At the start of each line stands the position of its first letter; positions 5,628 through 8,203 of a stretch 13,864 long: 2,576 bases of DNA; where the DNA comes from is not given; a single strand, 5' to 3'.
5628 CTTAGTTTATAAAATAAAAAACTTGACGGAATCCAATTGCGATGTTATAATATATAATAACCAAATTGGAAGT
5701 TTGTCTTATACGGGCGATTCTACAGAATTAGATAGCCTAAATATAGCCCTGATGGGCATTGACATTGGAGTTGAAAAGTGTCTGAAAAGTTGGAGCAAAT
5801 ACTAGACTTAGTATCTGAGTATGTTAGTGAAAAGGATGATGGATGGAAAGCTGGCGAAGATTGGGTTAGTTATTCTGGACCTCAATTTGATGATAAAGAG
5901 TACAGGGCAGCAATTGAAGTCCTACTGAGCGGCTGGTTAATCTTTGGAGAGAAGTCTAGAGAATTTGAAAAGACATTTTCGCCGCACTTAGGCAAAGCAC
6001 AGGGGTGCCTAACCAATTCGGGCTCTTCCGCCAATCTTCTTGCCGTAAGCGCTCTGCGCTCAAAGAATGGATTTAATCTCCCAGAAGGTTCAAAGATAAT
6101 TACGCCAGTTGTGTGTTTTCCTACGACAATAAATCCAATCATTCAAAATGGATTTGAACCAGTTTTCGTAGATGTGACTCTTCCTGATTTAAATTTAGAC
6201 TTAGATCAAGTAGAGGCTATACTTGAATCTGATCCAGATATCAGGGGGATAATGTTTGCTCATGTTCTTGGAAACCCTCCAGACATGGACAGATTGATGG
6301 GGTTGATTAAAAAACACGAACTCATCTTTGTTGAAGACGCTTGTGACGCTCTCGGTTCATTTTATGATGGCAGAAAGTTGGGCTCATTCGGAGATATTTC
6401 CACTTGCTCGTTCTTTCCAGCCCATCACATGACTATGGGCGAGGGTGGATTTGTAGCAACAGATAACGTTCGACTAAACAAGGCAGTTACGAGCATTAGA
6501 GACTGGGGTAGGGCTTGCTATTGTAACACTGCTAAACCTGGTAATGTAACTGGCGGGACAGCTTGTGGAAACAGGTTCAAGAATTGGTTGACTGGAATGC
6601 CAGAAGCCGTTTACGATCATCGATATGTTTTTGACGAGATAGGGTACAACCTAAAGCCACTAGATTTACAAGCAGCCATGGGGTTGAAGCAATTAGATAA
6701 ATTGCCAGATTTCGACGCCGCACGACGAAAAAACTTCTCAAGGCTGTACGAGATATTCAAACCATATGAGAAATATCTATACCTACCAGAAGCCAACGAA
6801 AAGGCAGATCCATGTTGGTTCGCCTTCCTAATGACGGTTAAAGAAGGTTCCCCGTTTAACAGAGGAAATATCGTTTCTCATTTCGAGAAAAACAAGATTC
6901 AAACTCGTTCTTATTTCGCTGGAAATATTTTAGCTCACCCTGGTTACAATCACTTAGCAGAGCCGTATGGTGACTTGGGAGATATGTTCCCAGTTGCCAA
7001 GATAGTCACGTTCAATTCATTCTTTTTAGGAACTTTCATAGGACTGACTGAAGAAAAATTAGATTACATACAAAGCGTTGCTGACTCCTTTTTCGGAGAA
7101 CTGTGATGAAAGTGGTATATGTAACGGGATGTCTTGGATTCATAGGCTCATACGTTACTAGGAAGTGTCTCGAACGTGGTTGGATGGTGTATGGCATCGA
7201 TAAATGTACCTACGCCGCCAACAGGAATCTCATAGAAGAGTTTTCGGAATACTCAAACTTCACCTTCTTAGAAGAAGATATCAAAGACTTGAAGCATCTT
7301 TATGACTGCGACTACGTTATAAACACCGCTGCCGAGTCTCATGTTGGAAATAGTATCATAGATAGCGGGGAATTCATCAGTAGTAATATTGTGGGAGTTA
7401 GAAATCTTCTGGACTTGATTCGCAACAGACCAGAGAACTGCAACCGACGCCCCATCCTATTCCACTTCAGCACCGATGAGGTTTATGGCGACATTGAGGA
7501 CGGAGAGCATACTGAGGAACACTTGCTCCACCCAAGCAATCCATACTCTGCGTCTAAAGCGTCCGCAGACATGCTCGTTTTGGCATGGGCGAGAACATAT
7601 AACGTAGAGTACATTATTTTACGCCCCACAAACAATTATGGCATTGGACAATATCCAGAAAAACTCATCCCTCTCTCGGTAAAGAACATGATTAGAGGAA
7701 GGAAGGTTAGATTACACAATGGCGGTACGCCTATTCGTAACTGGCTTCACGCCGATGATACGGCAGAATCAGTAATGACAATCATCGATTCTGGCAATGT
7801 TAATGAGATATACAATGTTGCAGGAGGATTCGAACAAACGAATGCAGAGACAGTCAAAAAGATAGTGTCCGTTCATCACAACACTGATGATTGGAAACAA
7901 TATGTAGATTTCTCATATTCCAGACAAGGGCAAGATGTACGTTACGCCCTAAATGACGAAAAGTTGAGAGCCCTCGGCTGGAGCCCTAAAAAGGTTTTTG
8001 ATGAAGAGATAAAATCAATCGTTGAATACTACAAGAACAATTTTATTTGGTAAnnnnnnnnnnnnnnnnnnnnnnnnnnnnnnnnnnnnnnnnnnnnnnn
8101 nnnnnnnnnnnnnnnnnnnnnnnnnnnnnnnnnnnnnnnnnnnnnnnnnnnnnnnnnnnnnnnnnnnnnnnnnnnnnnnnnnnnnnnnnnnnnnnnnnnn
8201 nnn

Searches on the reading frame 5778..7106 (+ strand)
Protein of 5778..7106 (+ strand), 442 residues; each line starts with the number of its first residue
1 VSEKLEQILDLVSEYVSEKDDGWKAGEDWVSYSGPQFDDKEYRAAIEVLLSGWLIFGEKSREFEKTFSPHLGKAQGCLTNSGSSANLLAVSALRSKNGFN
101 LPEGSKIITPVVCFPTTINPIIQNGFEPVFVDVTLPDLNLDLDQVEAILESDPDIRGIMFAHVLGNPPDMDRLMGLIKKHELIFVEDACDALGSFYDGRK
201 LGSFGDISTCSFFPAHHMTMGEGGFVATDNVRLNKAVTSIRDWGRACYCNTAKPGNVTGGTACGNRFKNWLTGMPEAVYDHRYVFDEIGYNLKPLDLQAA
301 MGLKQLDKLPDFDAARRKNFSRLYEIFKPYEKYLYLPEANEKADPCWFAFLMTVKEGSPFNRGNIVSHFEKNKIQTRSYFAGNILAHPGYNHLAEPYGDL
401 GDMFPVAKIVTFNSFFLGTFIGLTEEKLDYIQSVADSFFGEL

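Call 4: search_protein_families(library=pfam, proteins=[window:5778-7106:+], max_evalue=0.01)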
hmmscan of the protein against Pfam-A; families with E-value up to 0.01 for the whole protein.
window:5778-7106:+ (442 aa): 1 family
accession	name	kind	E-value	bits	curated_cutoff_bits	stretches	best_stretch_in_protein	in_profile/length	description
PF01041.23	DegT_DnrJ_EryC1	-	2.4e-74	251.2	19.8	1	38-431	4-355/360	DegT/DnrJ/EryC1/StrS aminotransferase family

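Call 6: search_protein_families(library=ncbifam, proteins=[window:5778-7106:+], max_evalue=0.001)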
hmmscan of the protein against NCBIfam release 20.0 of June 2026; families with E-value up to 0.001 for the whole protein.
window:5778-7106:+ (442 aa): 7 families
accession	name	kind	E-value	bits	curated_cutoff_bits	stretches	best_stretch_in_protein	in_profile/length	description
NF011936.0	PRK15407.1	equivalog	1.2e-137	459.3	423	1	5-439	10-436/440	lipopolysaccharide biosynthesis protein RfbH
TIGR03588.1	PseC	equivalog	1e-47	162.9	423.5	1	30-380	2-327/380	UDP-4-amino-4,6-dideoxy-N-acetyl-beta-L-altrosamine transaminase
TIGR04181.1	NHT_00031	hypoth_equivalog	9.3e-44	149.7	420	2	33-237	4-217/359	LegC family aminotransferase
NF008658.2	PRK11658.1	equivalog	7.3e-35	120.3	631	1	28-243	3-209/379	UDP-4-amino-4-deoxy-L-arabinose aminotransferase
NF008687.0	PRK11706.1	equivalog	2.9e-34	118.4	375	1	35-244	7-209/375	dTDP-4-amino-4,6-dideoxygalactose transaminase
TIGR02379.1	ECA_wecE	subfamily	9.8e-29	100.2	434.85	1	57-244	30-210/376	dTDP-4-amino-4,6-dideoxy-D-glucose transaminase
TIGR04427.1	PLP_DesI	equivalog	2.1e-21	76.5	650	1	51-252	44-236/390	dTDP-4-dehydro-6-deoxyglucose aminotransferase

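Call 40: search_dna_similar(query=window:5778-7106:+, collection=phages, mode=protein, max_rows=15)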
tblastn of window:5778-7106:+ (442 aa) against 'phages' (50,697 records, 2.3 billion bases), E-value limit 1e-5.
Records with a match: 82; places in all: 87; records where one place covers at least 80% of the query: 17.
Best place of each record, by identity: <60% 82.
By first word of the organism name: Synechococcus 54; Salmonella 5; Stenotrophomonas 4; Flavobacterium 4; Marine 3; uncultured 3; Aphanizomenon 2; Bacteriophage 2; Planktothrix 1; Escherichia 1; and 3 more.
By host as written in the record: - 54; Synechococcus sp. MW02 4; Stenotrophomonas maltophilia 4; Flavobacterium sp. LMO8 4; Salmonella enterica subsp. enterica serovar Kentucky 3; Synechococcus sp. 3; Homo sapiens 2; Synechococcus sp. LTWRED 1; and 7 more.
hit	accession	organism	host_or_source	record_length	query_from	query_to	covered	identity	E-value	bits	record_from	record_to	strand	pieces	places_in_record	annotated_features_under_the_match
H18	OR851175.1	Salmonella phage S.Kent 1-2-1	Salmonella enterica subsp. enterica ...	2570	6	440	98%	42.8%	3e-104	333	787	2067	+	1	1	record has no annotation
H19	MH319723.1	Marine virus AG-345-D19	single cell amplified by WGA-X; seawater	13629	15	442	97%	42.4%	1e-91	309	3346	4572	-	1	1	record has no annotation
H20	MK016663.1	Synechococcus phage S-H68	Synechococcus sp. LTWRED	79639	6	438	98%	40.3%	5e-88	298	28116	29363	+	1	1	CDP-4-dehydro-6-deoxy-D-glucose 3-dehydratase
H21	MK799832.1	Synechococcus phage S-B05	Synechococcus sp. MW02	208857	6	438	98%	40.3%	5e-88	298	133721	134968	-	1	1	hypothetical protein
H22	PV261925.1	Synechococcus phage RB11-B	Synechococcus sp. MW02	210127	6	438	98%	40.3%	5e-88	298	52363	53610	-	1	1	DegT/DnrJ/EryC1/StrS aminotransferase family protein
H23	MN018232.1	Synechococcus phage S-B43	Synechococcus sp. MW02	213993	6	438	98%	40.3%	5e-88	298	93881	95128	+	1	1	hypothetical protein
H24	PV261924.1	Synechococcus phage RN05-S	Synechococcus sp. MW02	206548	3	438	99%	39.8%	6e-88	298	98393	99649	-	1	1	DegT/DnrJ/EryC1/StrS aminotransferase family protein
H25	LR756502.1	uncultured phage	metagenomic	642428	3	434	98%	38.8%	1e-88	300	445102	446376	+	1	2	record has no annotation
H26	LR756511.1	uncultured phage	metagenomic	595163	35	431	90%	27.9%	6e-23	107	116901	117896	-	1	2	record has no annotation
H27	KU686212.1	Synechococcus phage S-CAM7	Synechococcus sp.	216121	23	431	93%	26.1%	1e-33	140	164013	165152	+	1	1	putative CDP-4-keto-6-deoxy-D-glucose-3-dehydrase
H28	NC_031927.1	Synechococcus phage S-CAM7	Synechococcus sp.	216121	23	431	93%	26.1%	1e-33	140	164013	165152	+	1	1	aminotransferase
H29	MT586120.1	Synechococcus phage S-CAM7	Synechococcus sp. WH 7803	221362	23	431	93%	26.1%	1e-33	140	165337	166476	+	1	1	hypothetical protein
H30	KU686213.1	Synechococcus phage S-CAM7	Synechococcus sp.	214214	23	431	93%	26.1%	1e-33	140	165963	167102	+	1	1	putative CDP-4-keto-6-deoxy-D-glucose-3-dehydrase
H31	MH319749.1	Marine virus AG-345-F15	single cell amplified by WGA-X; seawater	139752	24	442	95%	25.5%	8e-18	92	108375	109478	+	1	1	record has no annotation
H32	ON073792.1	Aphanizomenon phage Yong-DA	Aphanizomenon flos-aquae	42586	35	429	89%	26.6%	6e-28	123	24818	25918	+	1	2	DegT/DnrJ/EryC1/StrS aminotransferase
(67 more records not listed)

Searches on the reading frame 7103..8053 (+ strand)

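Call 4: search_protein_families(library=pfam, proteins=[window:7103-8053:+], max_evalue=0.01)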
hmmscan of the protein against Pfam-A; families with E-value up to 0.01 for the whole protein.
window:7103-8053:+ (316 aa): 7 families
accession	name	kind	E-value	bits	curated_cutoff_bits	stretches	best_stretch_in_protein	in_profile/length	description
PF16363.11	GDP_Man_Dehyd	-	8.6e-57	193.5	27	1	7-304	2-330/332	GDP-mannose 4,6 dehydratase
PF01370.27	Epimerase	-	2.1e-51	175.1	20.9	1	5-240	1-240/240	NAD dependent epimerase/dehydratase family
PF01073.25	3Beta_HSD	-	3.4e-10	39.8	22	1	7-183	2-186/280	3-beta hydroxysteroid dehydrogenase/isomerase family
PF07993.18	NAD_binding_4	-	6.4e-09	35.8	20.1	1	57-180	79-209/258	Male sterility protein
PF04321.23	RmlD_sub_bind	-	3.9e-08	33.2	27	1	5-260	3-233/287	RmlD substrate binding domain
PF02719.21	Polysacc_synt_2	-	6.4e-05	22.7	20.2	0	5-105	1-114/293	Polysaccharide biosynthesis protein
PF00106.31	adh_short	-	0.00025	21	26.6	0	3-65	1-63/195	short chain dehydrogenase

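Call 6: search_protein_families(library=ncbifam, proteins=[window:7103-8053:+], max_evalue=0.001)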
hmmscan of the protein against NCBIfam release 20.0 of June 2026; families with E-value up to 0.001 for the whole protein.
window:7103-8053:+ (316 aa): 23 families
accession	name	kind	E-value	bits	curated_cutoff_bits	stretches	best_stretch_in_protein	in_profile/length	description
TIGR01181.1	dTDP_gluc_dehyt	equivalog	9.9e-90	300.9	365.1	1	6-316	3-317/321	dTDP-glucose 4,6-dehydratase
NF007490.0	PRK10084.1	subfamily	8.4e-63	212.5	649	1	5-316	3-340/361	dTDP-glucose 4,6-dehydratase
NF007582.0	PRK10217.1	equivalog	1.1e-59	202.3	698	1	2-316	1-337/355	dTDP-glucose 4,6-dehydratase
TIGR04180.1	EDH_00030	hypoth_equivalog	4.2e-30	104.8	475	1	5-259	1-257/297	NAD-dependent 4,6-dehydratase LegB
TIGR01179.1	galE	equivalog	6.8e-26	90.9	262.3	1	5-306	2-321/332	UDP-glucose 4-epimerase GalE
TIGR02622.1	CDP_4_6_dhtase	equivalog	2.4e-20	73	278.45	1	3-314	5-334/352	CDP-glucose 4,6-dehydratase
NF008872.0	PRK11908.1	equivalog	1.1e-18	67.5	294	1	2-313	1-338/349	bifunctional UDP-4-keto-pentose/UDP-xylose synthase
TIGR02197.1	heptose_epim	equivalog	3e-15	56.2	274.6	1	6-311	2-314/316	ADP-glyceromanno-heptose 6-epimerase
NF047922.1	GDPFucSynFcl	equivalog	2.1e-14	53.7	500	1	127-312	108-303/308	GDP-L-fucose synthase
NF011728.1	PRK15181.1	equivalog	3.2e-14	52.7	760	1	4-247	17-271/348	Vi polysaccharide biosynthesis UDP-N-acetylglucosaminuronic acid C-4 epimerase TviC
TIGR01472.1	gmd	equivalog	3.6e-14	52.7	415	1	3-265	1-275/342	GDP-mannose 4,6-dehydratase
NF005998.1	PRK08125.1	equivalog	3.5e-10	38.9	777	1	4-242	317-568/649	bifunctional UDP-4-amino-4-deoxy-L-arabinose formyltransferase/UDP-glucuronic acid oxidase ArnA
TIGR03466.1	HpnA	hypoth_equivalog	1.7e-09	37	367.65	1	4-255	2-243/327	hopanoid-associated sugar epimerase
NF042422.1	oxyalk_red_OleD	equivalog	5.3e-09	35.9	580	1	5-228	3-215/329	2-alkyl-3-oxoalkanoate reductase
NF007956.0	PRK10675.1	subfamily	3e-08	33.2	394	1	5-157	3-158/338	UDP-glucose 4-epimerase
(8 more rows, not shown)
